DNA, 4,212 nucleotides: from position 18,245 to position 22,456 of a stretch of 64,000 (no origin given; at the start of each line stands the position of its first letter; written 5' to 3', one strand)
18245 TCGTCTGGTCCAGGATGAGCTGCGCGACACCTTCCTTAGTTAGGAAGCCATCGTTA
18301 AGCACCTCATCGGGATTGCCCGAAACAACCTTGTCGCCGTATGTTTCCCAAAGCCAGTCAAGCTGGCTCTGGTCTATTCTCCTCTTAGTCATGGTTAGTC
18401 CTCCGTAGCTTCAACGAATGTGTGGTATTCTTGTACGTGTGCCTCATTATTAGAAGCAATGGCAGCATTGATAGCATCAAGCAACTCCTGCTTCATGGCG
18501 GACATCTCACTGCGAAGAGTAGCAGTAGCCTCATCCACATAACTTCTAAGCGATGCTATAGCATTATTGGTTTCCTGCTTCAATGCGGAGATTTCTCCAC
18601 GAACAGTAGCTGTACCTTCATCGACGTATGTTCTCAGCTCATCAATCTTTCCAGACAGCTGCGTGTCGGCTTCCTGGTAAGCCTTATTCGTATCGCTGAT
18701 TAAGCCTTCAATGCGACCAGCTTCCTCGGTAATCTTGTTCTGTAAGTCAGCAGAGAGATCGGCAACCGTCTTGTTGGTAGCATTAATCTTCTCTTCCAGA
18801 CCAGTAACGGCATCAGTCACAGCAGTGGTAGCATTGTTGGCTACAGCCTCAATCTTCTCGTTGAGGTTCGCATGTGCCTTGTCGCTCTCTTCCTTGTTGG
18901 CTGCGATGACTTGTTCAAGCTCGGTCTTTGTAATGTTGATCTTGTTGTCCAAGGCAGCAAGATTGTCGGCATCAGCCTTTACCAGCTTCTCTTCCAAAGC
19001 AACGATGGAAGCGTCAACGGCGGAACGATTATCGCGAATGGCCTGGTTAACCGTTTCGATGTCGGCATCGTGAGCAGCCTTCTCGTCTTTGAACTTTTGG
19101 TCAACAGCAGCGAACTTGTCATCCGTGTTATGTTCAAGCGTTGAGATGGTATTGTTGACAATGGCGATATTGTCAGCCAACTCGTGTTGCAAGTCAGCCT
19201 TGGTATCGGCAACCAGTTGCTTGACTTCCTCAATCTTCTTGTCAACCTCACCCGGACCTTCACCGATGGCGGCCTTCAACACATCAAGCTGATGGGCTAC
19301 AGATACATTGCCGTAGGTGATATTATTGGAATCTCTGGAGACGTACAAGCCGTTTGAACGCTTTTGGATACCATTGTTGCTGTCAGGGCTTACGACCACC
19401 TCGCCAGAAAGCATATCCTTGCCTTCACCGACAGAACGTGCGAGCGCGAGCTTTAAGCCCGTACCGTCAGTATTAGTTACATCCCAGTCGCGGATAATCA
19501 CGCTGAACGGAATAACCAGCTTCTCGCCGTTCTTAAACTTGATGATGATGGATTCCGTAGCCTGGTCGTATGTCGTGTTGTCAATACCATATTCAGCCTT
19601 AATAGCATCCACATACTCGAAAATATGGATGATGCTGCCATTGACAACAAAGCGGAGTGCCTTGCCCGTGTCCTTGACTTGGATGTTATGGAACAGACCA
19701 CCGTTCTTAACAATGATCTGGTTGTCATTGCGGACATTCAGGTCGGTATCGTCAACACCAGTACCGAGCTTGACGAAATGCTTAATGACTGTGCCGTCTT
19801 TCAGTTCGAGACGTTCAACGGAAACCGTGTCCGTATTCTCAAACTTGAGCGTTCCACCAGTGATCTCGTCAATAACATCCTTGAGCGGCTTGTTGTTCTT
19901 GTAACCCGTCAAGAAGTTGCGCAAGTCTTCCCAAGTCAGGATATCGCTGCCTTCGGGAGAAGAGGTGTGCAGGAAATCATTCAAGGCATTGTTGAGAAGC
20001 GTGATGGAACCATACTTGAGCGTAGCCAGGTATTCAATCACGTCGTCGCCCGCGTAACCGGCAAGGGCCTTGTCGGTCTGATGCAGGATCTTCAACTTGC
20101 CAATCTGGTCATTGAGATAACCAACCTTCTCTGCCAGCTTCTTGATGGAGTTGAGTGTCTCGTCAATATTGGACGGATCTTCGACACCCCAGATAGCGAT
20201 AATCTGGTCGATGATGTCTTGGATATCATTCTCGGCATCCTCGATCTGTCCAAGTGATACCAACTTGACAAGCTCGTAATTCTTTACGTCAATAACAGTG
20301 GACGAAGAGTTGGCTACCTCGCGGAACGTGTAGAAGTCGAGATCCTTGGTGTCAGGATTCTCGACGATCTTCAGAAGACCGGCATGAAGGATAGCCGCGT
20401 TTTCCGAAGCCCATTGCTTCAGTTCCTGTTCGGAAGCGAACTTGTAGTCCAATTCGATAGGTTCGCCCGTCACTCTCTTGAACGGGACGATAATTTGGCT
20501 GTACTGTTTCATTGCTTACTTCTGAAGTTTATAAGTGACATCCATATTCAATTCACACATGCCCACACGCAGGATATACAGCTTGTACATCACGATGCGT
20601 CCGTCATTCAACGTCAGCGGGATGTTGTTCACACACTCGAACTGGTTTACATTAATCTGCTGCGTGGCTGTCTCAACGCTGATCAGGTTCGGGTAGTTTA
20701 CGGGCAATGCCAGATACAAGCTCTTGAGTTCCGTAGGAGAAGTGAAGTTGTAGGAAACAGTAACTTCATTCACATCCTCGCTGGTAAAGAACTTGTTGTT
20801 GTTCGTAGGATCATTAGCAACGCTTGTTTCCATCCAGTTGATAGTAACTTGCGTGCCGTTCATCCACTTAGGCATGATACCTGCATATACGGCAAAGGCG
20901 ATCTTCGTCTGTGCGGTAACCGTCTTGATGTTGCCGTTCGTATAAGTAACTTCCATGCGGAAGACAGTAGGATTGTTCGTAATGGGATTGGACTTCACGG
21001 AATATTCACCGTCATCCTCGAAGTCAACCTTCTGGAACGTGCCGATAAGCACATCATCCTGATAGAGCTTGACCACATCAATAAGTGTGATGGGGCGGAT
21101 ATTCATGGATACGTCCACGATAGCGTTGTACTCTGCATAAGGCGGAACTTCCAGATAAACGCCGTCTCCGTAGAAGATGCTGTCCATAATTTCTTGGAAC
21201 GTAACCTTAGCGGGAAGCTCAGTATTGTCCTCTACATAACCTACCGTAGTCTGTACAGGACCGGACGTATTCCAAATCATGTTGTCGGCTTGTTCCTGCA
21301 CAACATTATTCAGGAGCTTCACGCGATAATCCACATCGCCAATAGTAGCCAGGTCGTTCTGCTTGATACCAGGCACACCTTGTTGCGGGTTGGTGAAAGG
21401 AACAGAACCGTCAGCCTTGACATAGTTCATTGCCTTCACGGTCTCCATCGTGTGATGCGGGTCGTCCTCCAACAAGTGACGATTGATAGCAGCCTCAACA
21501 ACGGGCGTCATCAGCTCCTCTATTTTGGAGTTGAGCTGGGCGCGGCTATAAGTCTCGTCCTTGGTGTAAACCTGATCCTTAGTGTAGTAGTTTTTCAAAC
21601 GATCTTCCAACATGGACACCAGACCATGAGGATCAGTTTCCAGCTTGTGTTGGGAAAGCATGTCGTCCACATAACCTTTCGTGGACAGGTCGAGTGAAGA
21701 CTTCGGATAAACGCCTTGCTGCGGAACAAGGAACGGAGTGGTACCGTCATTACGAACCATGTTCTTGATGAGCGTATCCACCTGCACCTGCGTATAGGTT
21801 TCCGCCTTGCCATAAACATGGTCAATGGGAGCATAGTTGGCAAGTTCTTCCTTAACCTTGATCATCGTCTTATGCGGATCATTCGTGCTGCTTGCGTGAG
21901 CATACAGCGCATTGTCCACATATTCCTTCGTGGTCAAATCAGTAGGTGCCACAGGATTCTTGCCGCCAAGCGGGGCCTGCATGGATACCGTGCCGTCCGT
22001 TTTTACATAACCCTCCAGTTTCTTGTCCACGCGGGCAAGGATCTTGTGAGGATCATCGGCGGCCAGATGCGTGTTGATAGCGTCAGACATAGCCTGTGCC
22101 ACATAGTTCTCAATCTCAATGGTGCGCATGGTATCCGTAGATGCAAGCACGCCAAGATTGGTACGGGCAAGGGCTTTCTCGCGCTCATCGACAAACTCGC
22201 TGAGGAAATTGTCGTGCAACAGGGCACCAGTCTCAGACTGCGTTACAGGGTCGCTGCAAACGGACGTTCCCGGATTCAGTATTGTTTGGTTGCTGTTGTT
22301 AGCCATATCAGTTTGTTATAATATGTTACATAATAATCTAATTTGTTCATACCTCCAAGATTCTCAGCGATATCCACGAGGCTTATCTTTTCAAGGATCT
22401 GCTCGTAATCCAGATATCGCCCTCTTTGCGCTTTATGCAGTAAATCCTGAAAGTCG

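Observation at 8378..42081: Candidate system: poly-G ON/OFF switches on a family of basic-leader genes that includes a DGR-type target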

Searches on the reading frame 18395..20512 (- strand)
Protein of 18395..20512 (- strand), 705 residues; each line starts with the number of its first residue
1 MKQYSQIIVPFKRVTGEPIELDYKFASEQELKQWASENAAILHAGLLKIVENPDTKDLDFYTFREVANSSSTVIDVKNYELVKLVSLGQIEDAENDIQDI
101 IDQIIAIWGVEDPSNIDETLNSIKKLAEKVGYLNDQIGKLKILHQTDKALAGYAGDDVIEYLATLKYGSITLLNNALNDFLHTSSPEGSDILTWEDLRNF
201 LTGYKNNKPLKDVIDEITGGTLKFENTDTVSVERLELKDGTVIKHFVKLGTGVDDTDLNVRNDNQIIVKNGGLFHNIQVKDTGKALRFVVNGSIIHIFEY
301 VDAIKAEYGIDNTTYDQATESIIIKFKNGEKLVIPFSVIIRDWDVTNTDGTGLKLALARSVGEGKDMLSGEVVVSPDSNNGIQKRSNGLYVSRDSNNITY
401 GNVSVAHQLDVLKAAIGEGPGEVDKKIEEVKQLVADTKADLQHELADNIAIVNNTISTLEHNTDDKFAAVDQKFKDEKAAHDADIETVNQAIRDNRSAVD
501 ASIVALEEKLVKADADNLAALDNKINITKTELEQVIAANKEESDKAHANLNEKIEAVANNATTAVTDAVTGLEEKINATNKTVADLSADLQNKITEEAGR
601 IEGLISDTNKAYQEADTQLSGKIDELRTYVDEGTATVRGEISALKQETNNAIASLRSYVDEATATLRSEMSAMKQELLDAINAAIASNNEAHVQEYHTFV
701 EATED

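Call 21: search_protein_families(library=phrogs, max_evalue=0.001, proteins=[window:18395-20512:-])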
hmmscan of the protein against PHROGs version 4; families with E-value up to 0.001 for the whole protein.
window:18395-20512:- (705 aa): 0 families

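Call 112: search_protein_families(library=pfam, max_evalue=0.001, proteins=[window:18395-20512:-])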
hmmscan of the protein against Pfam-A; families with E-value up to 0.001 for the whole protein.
window:18395-20512:- (705 aa): 1 family
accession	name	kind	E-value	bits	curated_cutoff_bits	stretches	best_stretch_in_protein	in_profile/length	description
PF01442.23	Apolipoprotein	-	2.8e-07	30.9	90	1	500-673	17-188/190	Apolipoprotein A1/A4/E domain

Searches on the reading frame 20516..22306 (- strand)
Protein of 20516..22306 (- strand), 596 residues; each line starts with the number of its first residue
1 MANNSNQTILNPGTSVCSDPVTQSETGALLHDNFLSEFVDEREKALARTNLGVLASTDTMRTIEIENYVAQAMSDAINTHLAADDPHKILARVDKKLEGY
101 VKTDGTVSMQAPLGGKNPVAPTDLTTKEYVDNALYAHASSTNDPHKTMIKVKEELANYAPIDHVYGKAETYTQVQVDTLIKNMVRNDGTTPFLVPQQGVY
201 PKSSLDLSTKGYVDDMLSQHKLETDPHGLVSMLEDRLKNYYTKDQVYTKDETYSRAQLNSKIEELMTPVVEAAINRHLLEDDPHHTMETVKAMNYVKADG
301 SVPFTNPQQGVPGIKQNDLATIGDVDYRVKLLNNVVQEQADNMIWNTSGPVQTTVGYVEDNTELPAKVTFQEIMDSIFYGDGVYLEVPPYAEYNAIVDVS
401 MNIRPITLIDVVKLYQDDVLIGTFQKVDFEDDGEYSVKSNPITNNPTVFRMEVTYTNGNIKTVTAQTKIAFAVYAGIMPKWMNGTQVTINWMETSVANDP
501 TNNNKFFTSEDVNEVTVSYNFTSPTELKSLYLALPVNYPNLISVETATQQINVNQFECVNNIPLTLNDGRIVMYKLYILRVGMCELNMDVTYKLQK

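Call 21: search_protein_families(library=phrogs, max_evalue=0.001, proteins=[window:20516-22306:-])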
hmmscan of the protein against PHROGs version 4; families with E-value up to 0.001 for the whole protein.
window:20516-22306:- (596 aa): 1 family
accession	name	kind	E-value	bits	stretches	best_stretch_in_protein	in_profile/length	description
phrog_32265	-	unknown function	0.00021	21.3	0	115-148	483-515/609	-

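Call 112: search_protein_families(library=pfam, max_evalue=0.001, proteins=[window:20516-22306:-])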
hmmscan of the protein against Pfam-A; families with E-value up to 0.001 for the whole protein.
window:20516-22306:- (596 aa): 0 families
